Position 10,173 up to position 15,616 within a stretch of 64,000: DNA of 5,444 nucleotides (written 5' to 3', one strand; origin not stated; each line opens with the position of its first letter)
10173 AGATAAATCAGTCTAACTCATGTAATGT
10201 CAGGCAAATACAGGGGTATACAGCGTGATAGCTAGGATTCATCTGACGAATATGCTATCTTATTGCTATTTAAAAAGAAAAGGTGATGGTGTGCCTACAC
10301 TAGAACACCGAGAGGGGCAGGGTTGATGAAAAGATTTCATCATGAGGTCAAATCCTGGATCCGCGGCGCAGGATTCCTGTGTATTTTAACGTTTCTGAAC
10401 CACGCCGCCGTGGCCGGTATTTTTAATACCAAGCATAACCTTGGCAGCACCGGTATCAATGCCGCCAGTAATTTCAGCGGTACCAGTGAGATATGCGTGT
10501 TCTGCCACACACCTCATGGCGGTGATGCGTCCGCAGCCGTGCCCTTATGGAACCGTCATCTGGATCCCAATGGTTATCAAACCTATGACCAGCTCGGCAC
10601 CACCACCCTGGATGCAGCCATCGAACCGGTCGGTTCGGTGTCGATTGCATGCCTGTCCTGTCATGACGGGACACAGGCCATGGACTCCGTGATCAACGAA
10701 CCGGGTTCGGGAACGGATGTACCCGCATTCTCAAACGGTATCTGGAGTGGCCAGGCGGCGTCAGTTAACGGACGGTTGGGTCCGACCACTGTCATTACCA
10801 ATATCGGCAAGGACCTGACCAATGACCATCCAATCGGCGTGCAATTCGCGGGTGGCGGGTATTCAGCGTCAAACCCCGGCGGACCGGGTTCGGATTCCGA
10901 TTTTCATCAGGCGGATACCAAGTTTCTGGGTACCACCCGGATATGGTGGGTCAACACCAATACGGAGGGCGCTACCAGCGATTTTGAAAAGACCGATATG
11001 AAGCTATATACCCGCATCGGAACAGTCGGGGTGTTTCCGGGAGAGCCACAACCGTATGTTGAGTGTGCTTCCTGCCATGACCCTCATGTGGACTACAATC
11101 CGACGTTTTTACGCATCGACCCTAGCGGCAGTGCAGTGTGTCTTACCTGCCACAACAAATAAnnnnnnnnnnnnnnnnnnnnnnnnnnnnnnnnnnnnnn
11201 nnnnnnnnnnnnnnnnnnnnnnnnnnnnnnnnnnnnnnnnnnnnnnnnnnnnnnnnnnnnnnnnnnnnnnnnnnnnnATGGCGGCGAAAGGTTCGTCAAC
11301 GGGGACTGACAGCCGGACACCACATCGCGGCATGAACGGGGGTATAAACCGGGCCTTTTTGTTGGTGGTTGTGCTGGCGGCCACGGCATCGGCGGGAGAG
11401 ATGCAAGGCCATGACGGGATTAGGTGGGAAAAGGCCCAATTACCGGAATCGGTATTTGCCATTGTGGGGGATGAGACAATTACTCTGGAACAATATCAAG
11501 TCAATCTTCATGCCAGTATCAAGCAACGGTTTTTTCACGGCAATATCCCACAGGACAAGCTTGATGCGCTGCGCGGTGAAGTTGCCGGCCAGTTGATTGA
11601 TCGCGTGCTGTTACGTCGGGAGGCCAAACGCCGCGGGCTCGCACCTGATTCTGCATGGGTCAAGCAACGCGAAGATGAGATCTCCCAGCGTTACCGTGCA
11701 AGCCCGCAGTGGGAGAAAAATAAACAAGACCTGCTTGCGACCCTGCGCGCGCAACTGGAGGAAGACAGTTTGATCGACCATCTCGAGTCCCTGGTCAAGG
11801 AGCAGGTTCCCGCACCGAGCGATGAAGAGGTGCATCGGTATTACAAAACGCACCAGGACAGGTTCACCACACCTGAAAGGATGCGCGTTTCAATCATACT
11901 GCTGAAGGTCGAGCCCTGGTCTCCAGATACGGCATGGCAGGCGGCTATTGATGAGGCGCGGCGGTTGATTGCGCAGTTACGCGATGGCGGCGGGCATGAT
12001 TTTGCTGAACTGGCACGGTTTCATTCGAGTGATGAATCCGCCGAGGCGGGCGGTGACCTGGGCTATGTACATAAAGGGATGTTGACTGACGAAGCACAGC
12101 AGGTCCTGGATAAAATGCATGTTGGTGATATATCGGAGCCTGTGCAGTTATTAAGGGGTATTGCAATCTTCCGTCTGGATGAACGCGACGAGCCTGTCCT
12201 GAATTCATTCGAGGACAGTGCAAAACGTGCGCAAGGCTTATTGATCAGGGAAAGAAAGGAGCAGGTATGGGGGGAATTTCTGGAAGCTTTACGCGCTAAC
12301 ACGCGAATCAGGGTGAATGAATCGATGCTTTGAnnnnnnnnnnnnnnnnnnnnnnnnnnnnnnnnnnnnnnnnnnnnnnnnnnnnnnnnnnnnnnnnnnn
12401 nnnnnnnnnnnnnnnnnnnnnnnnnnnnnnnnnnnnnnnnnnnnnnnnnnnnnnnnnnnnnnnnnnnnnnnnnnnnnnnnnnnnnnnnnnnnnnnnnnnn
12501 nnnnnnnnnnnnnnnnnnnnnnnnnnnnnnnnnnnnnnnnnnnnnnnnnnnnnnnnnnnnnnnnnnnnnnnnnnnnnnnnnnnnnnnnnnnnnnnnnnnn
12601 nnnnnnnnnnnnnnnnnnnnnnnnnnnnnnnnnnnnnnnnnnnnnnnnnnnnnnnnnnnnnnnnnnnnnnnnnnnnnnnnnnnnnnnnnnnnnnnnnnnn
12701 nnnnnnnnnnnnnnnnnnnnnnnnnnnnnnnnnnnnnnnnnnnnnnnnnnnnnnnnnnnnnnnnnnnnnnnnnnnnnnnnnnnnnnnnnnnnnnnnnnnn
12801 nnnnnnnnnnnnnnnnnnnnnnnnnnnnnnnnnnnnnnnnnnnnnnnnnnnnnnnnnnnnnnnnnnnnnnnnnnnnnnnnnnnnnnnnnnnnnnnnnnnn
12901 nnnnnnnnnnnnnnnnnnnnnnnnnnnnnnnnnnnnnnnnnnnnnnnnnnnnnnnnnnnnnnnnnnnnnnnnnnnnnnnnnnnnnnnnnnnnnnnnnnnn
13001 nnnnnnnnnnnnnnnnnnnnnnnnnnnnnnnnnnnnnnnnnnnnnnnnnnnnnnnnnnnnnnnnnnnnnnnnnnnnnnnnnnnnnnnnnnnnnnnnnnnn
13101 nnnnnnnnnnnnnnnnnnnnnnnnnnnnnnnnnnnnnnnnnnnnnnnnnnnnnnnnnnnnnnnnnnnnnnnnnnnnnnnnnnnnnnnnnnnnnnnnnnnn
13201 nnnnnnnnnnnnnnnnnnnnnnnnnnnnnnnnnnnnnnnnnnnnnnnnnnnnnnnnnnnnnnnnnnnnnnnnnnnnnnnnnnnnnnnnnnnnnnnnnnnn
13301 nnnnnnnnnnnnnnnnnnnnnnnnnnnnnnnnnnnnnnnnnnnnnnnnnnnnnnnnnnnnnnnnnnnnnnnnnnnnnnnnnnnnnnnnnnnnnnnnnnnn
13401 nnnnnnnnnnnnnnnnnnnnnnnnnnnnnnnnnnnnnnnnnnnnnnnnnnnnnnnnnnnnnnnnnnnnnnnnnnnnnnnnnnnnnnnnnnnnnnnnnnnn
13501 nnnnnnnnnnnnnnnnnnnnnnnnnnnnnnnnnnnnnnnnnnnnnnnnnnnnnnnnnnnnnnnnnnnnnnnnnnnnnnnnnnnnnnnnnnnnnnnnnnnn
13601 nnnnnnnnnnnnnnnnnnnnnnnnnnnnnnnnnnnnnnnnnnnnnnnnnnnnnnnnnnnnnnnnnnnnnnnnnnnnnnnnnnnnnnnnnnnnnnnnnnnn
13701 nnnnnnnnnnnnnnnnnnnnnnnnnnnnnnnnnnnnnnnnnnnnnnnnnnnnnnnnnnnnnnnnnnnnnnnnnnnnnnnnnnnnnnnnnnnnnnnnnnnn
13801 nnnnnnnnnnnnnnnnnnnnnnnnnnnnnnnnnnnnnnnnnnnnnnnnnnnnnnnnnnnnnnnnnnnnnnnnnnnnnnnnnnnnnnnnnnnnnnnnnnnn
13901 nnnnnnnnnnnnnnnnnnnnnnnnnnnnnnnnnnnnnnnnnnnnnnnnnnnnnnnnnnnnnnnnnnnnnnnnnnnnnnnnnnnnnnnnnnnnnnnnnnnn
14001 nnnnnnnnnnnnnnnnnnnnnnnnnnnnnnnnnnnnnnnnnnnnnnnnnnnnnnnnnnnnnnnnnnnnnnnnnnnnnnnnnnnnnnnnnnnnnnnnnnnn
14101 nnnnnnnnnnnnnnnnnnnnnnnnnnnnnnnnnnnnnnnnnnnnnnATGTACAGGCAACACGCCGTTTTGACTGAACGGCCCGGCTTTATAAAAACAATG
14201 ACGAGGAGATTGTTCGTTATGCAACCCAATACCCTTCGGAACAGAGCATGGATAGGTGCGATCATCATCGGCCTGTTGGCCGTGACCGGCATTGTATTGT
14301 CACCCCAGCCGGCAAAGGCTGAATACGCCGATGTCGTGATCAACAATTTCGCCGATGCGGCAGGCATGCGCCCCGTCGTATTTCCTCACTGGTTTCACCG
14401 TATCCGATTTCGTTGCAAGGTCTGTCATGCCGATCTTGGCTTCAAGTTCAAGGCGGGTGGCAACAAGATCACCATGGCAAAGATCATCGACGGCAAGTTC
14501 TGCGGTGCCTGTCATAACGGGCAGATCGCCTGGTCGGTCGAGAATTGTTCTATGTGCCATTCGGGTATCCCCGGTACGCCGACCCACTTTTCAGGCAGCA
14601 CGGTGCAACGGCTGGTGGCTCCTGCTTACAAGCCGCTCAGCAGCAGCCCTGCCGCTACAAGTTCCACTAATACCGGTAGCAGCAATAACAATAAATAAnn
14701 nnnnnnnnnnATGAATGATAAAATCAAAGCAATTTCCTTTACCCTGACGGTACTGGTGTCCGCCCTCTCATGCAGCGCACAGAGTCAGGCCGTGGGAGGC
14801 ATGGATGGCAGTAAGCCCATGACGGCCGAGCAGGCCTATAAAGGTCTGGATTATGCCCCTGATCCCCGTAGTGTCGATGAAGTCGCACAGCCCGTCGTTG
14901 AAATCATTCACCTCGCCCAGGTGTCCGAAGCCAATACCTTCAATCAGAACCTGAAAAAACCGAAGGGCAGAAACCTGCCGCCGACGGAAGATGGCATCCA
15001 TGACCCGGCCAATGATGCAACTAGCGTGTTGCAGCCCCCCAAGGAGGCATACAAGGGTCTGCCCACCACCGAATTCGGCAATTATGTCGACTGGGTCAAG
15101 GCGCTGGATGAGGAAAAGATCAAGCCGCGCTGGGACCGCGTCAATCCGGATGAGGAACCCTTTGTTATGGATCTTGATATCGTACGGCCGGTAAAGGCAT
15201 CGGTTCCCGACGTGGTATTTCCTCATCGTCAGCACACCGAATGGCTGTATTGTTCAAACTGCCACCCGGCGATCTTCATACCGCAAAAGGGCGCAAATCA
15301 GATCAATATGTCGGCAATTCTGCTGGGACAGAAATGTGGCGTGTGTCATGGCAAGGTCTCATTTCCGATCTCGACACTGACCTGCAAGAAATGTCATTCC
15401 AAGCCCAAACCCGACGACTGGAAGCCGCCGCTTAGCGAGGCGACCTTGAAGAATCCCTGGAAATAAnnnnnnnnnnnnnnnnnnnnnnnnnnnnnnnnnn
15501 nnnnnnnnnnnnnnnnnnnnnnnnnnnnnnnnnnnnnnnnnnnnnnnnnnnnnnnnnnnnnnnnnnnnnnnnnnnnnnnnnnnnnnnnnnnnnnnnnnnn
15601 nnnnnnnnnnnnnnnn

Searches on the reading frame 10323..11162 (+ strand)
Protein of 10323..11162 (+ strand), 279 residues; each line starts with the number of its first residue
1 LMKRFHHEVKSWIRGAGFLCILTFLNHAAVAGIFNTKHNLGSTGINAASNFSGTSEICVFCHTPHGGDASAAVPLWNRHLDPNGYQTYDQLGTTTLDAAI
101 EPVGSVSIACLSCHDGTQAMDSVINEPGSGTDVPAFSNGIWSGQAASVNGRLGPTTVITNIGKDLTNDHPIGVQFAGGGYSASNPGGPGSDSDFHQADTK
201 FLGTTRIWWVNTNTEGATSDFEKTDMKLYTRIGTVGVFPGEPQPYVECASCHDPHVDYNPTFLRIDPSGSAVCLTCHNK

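Call 53: search_protein_families(library=pfam, proteins=[window:10323-11162:+], max_evalue=0.00001)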
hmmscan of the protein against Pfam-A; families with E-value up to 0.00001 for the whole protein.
window:10323-11162:+ (279 aa): 1 family
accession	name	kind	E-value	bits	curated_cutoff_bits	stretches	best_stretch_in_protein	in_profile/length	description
PF09699.15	Paired_CXXCH_1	-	6.1e-12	45.5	20.6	1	247-279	8-38/41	Doubled CXXCH motif (Paired_CXXCH_1)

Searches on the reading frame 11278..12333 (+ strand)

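Call 54: search_protein_families(library=pfam, proteins=[window:11278-12333:+], max_evalue=0.00001)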
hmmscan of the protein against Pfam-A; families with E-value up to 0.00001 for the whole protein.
window:11278-12333:+ (351 aa): 4 families
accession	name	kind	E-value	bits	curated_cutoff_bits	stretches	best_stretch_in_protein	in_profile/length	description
PF00639.27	Rotamase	-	2.6e-16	60.8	21.7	1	207-301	2-96/97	PPIC-type PPIASE domain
PF13616.12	Rotamase_3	-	2.1e-13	51.2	22.5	1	189-300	7-112/116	PPIC-type PPIASE domain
PF13145.12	Rotamase_2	-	5.4e-13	50.3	27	1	180-313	1-118/121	PPIC-type PPIASE domain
PF13624.11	SurA_N_3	-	8.7e-07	29.3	27.2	1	37-131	28-116/162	SurA-like N-terminal domain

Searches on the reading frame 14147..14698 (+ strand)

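Call 54: search_protein_families(library=pfam, proteins=[window:14147-14698:+], max_evalue=0.00001)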
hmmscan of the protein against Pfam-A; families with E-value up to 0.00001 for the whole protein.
window:14147-14698:+ (183 aa): 1 family
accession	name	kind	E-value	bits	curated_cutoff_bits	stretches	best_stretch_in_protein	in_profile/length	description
PF14522.11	Cytochrome_C7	-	2.2e-15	56.6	24.8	1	77-139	1-67/67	Cytochrome c7 and related cytochrome c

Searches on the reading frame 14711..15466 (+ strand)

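Call 54: search_protein_families(library=pfam, proteins=[window:14711-15466:+], max_evalue=0.00001)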
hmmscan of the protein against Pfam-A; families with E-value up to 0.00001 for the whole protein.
window:14711-15466:+ (251 aa): 1 family
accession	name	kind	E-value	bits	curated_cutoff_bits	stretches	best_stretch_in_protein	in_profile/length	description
PF14522.11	Cytochrome_C7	-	9.9e-11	41.8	24.8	1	168-230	1-67/67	Cytochrome c7 and related cytochrome c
